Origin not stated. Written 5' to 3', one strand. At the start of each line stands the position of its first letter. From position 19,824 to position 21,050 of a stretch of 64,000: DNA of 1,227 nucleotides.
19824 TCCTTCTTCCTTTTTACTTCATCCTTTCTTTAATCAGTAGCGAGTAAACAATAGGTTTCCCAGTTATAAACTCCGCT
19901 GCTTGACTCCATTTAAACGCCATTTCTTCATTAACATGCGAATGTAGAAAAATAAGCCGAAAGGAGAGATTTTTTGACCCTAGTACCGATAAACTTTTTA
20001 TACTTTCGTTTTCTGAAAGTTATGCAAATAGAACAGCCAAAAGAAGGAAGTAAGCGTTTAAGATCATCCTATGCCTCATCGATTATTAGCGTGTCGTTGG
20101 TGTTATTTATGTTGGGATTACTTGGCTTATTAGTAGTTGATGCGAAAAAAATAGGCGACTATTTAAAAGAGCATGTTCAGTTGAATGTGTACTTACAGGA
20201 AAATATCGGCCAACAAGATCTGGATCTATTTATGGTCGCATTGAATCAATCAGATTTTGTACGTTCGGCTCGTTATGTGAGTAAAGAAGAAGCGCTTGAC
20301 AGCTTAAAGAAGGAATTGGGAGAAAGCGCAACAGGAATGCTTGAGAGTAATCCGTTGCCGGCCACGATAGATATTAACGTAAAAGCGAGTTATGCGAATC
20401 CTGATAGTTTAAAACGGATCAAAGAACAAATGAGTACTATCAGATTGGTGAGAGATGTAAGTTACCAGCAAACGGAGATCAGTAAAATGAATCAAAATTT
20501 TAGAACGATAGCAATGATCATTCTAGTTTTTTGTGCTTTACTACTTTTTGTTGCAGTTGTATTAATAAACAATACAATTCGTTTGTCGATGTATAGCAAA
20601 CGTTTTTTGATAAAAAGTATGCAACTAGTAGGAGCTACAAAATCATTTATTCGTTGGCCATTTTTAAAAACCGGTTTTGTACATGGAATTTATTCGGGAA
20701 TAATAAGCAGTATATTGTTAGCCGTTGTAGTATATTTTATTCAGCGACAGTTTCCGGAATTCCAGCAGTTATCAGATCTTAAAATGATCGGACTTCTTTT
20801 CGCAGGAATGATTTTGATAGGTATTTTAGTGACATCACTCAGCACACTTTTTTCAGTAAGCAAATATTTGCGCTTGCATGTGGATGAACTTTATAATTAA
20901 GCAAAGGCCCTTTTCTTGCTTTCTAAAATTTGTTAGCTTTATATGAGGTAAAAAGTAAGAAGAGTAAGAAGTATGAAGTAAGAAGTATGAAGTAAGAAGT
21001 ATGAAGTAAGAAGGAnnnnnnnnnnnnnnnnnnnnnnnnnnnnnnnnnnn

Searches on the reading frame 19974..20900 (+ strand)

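Call 16: search_protein_families(library=pfam, proteins=[window:19974-20900:+], max_evalue=0.00001)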
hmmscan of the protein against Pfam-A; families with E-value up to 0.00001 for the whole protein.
window:19974-20900:+ (308 aa): 2 families
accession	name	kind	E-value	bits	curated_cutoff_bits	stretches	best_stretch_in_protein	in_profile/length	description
PF18075.7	FtsX_ECD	-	1.2e-16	61.5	23.5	1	68-162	1-96/96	FtsX extracellular domain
PF02687.27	FtsX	-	1.4e-10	41.7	25.5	1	185-301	2-118/120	FtsX-like permease C-terminal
